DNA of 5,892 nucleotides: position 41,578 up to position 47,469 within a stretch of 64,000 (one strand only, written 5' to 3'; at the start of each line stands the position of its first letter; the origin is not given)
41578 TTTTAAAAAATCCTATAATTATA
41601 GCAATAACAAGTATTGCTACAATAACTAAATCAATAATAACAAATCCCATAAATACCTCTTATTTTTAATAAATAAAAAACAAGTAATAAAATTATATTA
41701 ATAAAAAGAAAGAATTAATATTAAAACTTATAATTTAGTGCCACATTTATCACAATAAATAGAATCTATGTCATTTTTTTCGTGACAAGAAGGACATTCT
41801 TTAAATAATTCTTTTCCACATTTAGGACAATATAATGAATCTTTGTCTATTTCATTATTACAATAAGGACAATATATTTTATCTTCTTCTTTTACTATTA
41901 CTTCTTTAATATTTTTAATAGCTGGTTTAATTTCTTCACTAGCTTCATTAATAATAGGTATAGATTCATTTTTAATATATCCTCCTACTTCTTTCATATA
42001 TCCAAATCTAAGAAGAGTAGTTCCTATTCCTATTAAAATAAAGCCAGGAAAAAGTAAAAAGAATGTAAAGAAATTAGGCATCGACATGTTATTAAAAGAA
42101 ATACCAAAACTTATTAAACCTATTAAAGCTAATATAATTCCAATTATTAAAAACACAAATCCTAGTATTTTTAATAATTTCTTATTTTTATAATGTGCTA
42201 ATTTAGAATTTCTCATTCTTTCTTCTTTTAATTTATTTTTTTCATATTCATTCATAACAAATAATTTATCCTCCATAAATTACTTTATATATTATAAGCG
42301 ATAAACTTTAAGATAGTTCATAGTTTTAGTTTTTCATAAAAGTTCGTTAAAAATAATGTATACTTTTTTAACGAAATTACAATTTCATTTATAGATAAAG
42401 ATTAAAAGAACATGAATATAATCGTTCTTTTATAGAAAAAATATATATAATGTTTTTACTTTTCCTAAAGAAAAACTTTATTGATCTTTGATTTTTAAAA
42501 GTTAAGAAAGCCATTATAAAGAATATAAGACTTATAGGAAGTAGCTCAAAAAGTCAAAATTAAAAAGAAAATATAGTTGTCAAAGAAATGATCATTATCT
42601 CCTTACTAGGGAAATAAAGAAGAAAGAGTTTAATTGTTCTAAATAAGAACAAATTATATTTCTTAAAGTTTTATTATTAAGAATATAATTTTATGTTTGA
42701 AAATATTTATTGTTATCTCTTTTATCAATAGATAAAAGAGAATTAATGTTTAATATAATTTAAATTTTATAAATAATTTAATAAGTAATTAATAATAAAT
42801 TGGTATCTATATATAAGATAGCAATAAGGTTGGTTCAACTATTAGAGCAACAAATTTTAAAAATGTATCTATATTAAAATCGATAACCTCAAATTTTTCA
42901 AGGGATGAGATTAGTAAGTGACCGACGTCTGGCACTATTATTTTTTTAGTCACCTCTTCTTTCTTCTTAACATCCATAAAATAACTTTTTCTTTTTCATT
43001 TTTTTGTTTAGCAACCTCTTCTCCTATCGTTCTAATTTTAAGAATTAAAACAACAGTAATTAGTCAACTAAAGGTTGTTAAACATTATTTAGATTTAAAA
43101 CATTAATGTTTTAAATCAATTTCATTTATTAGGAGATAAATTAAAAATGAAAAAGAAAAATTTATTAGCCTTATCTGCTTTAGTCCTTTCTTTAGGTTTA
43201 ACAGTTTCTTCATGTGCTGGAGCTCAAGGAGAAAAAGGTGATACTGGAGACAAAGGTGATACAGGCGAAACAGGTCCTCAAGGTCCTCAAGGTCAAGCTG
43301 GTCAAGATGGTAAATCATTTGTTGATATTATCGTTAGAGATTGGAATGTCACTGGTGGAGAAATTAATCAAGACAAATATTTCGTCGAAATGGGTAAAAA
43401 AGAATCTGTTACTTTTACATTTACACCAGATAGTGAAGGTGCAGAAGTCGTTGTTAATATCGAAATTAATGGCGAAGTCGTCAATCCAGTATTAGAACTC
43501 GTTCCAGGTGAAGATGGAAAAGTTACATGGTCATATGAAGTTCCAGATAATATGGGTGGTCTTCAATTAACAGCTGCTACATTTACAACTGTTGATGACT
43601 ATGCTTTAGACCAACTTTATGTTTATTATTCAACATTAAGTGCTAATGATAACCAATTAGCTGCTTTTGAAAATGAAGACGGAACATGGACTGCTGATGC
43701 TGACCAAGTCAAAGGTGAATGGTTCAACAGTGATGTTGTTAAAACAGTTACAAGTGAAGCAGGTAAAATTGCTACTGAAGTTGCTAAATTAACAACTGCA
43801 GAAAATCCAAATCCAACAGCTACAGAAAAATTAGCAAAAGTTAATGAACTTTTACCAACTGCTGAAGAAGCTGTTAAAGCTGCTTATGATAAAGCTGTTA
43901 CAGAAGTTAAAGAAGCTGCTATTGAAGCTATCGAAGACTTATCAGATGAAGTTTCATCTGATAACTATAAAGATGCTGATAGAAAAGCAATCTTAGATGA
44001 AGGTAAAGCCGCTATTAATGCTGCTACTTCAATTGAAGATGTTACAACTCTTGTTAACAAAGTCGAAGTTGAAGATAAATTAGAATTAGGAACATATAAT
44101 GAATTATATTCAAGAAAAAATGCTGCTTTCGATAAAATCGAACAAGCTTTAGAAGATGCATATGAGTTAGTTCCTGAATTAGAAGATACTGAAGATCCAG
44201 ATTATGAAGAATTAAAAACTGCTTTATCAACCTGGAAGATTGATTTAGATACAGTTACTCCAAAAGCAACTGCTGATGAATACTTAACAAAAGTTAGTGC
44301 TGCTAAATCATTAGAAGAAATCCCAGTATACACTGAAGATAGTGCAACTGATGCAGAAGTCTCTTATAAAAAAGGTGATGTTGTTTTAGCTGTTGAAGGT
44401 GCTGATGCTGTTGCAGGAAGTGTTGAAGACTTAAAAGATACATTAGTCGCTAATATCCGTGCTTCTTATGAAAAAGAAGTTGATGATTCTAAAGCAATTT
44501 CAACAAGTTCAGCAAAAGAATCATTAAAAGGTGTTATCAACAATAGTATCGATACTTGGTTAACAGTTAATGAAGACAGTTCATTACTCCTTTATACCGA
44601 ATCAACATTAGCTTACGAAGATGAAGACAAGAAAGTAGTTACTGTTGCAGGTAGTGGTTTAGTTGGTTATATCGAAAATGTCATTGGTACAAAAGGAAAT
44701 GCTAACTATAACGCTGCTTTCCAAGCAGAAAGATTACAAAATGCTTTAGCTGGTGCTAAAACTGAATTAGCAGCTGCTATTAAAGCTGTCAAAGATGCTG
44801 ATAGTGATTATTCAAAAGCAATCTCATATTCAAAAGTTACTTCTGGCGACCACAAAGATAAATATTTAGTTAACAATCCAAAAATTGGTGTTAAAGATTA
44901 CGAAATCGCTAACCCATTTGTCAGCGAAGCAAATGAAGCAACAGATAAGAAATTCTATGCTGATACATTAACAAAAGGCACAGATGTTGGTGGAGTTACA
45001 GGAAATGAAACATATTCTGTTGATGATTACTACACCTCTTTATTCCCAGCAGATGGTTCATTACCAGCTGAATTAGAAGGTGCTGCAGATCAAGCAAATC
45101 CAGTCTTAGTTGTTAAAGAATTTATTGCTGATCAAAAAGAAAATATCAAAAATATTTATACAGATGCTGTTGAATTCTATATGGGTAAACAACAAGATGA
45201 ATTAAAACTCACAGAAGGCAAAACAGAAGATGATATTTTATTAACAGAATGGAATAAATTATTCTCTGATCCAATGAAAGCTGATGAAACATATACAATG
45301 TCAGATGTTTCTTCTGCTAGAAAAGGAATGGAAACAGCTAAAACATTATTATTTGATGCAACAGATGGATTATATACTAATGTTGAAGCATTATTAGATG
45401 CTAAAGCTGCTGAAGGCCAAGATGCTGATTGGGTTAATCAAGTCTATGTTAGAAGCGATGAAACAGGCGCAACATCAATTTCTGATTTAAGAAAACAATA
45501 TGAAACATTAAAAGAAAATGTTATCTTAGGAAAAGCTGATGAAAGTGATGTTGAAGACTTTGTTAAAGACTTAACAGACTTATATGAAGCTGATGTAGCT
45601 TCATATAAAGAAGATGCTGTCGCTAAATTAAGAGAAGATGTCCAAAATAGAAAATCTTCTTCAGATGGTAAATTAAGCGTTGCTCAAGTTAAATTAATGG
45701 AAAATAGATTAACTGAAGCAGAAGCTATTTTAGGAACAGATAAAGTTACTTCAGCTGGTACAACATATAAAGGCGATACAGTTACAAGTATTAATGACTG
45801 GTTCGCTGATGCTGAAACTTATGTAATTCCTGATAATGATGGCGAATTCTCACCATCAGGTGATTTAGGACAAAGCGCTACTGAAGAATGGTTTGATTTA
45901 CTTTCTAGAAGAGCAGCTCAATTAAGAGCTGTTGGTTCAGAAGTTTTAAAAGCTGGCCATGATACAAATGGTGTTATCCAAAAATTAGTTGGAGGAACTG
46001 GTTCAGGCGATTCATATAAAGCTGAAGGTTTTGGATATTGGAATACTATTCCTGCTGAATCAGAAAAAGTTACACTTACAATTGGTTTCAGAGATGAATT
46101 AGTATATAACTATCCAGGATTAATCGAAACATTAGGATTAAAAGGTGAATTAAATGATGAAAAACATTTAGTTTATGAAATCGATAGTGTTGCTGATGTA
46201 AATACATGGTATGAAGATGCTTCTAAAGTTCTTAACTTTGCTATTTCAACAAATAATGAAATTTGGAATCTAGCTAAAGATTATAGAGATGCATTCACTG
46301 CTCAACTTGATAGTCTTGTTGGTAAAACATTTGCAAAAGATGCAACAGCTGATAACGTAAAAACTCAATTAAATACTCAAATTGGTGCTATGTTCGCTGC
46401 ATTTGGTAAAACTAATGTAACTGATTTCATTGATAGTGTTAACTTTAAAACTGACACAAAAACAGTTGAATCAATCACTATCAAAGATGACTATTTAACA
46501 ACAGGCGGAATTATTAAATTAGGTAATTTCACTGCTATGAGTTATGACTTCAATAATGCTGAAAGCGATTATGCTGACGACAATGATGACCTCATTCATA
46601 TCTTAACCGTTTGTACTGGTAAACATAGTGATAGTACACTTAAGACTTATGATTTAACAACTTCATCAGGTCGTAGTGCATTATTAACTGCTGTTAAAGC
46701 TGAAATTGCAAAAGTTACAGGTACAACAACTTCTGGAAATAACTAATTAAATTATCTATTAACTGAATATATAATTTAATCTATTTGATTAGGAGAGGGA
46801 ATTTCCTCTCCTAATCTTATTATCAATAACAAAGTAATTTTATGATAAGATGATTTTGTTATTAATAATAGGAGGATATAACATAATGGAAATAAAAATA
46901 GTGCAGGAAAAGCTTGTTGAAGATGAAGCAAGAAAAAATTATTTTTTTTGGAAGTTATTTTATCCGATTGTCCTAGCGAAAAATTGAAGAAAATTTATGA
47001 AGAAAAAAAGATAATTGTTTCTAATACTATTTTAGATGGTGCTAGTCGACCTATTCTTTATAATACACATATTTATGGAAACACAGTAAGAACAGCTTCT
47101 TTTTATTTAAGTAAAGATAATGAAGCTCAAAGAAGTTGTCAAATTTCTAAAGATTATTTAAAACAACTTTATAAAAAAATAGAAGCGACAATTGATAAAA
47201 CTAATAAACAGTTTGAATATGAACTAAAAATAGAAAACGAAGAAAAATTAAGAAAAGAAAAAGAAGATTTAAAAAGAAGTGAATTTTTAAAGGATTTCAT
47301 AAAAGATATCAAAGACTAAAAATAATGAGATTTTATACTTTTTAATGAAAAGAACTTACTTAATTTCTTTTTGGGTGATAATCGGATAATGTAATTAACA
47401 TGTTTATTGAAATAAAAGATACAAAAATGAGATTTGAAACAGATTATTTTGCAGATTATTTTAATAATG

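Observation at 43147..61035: Four-member family of giant surface lipoproteins with a collagen-like (G-X-Y)10-11 triple-helix segment directly after the lipid-anchored cysteine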

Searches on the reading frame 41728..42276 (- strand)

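Call 15: search_protein_families(library=pfam, proteins=[window:41728-42276:-], max_evalue=0.01)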
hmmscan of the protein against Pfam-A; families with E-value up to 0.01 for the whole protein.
window:41728-42276:- (182 aa): 12 families
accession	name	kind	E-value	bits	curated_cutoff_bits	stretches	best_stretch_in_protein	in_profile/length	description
PF13240.11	Zn_Ribbon_1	-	2.3e-12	46.7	25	2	135-157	1-23/23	zinc-ribbon domain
PF12773.13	DZR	-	1.7e-10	41.3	27.3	1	136-179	1-45/45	Double zinc ribbon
PF13248.11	Zn_ribbon_3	-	8.5e-09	35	27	2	133-157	2-26/26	zinc-ribbon domain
PF17032.10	Zn_ribbon_15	-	4e-07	31.2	28.9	1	127-154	46-73/73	zinc-ribbon family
PF22747.2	Zn_ribbon_DUF2089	-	1.5e-05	25.5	27.6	1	161-181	1-21/32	DUF2089 zinc ribbon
PF18912.6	DZR_2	-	0.00022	21.4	27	0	136-165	10-40/56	Double zinc ribbon domain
PF24460.1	DUF7575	-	0.00038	20.2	28.5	0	132-157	2-27/28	Domain of unknown function (DUF7575)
PF07191.17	Zn_ribbon_6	-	0.00039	20.8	25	1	126-157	9-39/67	Double zinc ribbon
PF12650.12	DUF3784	-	0.0019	18.9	28.1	1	21-83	29-85/94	Domain of unknown function (DUF3784)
PF09925.14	DUF2157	-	0.0057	16.8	32.4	1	25-87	17-82/146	Predicted membrane protein (DUF2157)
PF06157.16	DUF973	-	0.0067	16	26.4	1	36-98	97-158/309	Protein of unknown function (DUF973)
PF14446.12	Prok-RING_1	-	0.0086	16.4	29.1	0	133-161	4-34/54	Prokaryotic RING finger family 1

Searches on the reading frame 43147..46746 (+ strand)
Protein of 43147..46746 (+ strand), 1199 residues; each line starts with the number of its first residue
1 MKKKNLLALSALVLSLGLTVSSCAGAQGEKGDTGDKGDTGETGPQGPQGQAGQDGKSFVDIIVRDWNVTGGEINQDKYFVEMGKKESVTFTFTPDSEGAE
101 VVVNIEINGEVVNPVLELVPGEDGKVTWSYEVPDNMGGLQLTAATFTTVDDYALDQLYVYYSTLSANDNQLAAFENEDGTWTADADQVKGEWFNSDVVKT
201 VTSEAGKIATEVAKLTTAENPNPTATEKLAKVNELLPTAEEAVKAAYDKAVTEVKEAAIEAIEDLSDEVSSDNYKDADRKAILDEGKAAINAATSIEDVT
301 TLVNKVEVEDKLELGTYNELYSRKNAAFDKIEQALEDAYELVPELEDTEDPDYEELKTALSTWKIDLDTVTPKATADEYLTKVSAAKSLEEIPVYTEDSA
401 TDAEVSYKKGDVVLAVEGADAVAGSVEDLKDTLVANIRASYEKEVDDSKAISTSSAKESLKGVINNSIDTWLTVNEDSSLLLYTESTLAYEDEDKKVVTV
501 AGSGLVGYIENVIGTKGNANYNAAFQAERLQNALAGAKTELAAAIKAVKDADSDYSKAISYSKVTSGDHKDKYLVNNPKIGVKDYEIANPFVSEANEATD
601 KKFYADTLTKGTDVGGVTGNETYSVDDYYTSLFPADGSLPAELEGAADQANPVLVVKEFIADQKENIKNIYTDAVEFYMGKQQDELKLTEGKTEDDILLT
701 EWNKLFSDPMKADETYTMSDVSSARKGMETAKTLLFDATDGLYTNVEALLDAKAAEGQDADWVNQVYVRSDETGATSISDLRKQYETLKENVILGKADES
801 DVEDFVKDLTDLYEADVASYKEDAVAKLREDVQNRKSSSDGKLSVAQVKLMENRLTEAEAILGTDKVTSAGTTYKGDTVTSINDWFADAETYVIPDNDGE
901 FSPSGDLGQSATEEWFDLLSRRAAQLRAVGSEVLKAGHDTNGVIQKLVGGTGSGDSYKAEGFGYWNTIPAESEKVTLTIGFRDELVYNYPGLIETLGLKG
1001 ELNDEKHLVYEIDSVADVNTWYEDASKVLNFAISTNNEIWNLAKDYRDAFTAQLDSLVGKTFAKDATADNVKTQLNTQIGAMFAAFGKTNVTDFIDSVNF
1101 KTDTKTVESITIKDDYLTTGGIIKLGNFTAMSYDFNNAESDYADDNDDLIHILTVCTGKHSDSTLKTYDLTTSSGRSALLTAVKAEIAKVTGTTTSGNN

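Call 4: search_protein_families(library=pfam, proteins=[window:43147-46746:+], max_evalue=1)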
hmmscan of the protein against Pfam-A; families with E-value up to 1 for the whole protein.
window:43147-46746:+ (1199 aa): 4 families
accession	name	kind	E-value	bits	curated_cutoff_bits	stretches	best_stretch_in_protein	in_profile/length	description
PF01391.23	Collagen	-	4.1e-05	23.7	27.2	1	25-55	19-49/60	Collagen triple helix repeat (20 copies)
PF16216.10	GxGYxYP_N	-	0.061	13.6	23.9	1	998-1048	21-72/72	GxGYxYP_N 1st domain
PF10410.14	DnaB_bind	-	0.12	13.1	20.6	1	1163-1190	7-34/56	DnaB-helicase binding domain of primase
PF03406.18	Phage_fiber_2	-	0.63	10.1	22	0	530-551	10-31/42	Phage tail fibre repeat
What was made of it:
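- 43219..43317 (+): Collagen-like segment of P1: 11 Gly-X-Y triplets, residues 25-57. Pfam Collagen scores 23.7 bits, below the 27.2 cutoff (call 4).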

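Call 7: search_protein_families(library=ncbifam, proteins=[window:43147-46746:+], max_evalue=1)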
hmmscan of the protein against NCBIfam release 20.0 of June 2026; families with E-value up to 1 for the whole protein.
window:43147-46746:+ (1199 aa): 3 families
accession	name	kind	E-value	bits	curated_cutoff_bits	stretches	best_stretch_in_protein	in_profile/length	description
NF038330.1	adhesin_SclA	exception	3.3e-07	30.3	400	1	24-56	209-241/405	LPXTG-anchored collagen-like adhesin Scl1/SclA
NF038329.2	gly_rich_SclB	equivalog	0.00013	21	325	1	24-56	152-184/442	LPXTG-anchored collagen-like adhesin Scl2/SclB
NF046116.1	adhesin_Lcl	equivalog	0.00023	19.8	500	1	25-56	60-91/431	collagen-like adhesin Lcl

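Call 82: predict_structure(alignment_id=A6)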
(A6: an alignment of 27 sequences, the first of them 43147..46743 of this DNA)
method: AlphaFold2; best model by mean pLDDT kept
length: 1199 residues; sequences in the alignment: 27
mean_pLDDT: 75.6   pTM: 0.49
mean pLDDT of the five models: 75.6, 74.2, 71.4, 71.0, 71.0
residues with pLDDT >= 90: 297; 70-90: 552; 50-70: 162; < 50: 188
segments of 3 or more residues with pLDDT < 50: 1-4, 10-14, 16-55, 114-116, 177-179, 709-713, 771-775, 910-913, 932-971, 982-988, 1115-1168, 1170-1172, 1188-1199
pLDDT, mean of each block of 10 residues (from residue 1): 48 44 36 39 41 57 73 82 78 71 70 54 69 73 74 83 89 64 74 89 87 82 77 88 93 94 91 92 95 95 88 92 95 93 84 81 81 93 95 90 84 94 91 93 92 87 93 90 89 81 90 78 87 89 90 93 90 93 90 87 92 89 93 83 78 86 89 92 84 78 71 70 88 80 87 75 78 59 88 84 90 92 91 82 79 86 68 79 88 72 56 59 64 46 40 28 40 65 47 78 78 77 78 63 62 75 83 84 61 73 79 52 32 34 35 42 45 63 53 34
secondary structure, 60 per line:
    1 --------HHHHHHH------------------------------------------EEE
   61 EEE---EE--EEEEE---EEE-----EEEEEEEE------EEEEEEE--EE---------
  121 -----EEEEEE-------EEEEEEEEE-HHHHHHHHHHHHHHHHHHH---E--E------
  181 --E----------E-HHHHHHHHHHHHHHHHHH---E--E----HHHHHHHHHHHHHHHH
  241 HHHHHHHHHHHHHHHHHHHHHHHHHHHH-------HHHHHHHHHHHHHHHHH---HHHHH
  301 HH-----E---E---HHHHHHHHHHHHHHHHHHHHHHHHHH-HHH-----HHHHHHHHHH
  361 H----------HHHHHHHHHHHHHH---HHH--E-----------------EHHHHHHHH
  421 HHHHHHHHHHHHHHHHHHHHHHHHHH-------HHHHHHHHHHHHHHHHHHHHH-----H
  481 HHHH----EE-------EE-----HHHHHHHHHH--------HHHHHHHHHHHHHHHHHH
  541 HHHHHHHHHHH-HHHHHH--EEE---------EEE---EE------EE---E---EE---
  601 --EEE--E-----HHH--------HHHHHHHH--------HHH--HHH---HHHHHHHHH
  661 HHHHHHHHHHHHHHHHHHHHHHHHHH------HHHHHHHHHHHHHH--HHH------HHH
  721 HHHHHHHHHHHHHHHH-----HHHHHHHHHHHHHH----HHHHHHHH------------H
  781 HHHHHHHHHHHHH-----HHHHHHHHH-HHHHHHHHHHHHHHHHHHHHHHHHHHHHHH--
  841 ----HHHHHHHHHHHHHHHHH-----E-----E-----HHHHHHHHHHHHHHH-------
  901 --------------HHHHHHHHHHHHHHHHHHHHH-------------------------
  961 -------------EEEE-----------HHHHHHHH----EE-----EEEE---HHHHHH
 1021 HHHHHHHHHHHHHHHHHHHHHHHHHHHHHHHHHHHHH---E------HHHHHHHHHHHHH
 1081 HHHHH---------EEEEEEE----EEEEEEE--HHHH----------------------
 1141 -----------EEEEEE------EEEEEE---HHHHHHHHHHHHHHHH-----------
elements in order (helices of 4 or more, strands of 3 or more residues): H9-15 E58-63 E71-75 E79-81 E87-94 E101-107 E126-131 E139-147 H149-167 H196-213 H225-268 H276-292 H296-302 H316-341 H351-361 H372-385 H413-446 H454-474 H480-484 H505-514 H523-551 H553-558 E561-563 E573-575 E603-605 H625-632 H652-686 H693-706 H718-736 H742-755 H760-767 H780-793 H799-807 H809-838 H845-861 H879-893 H915-935 E974-977 H989-996 E1008-1011 H1015-1057 H1068-1085 E1095-1101 E1106-1112 H1115-1118 E1152-1157 E1164-1169 H1173-1188

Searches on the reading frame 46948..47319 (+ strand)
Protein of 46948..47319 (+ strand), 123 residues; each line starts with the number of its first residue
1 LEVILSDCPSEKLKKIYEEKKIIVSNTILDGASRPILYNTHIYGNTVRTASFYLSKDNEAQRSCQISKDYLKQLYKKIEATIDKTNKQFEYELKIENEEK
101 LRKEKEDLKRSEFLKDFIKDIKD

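Call 90: search_protein_families(library=pfam, proteins=[window:46948-47319:+], max_evalue=0.01)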
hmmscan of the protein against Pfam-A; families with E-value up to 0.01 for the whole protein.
window:46948-47319:+ (123 aa): 0 families
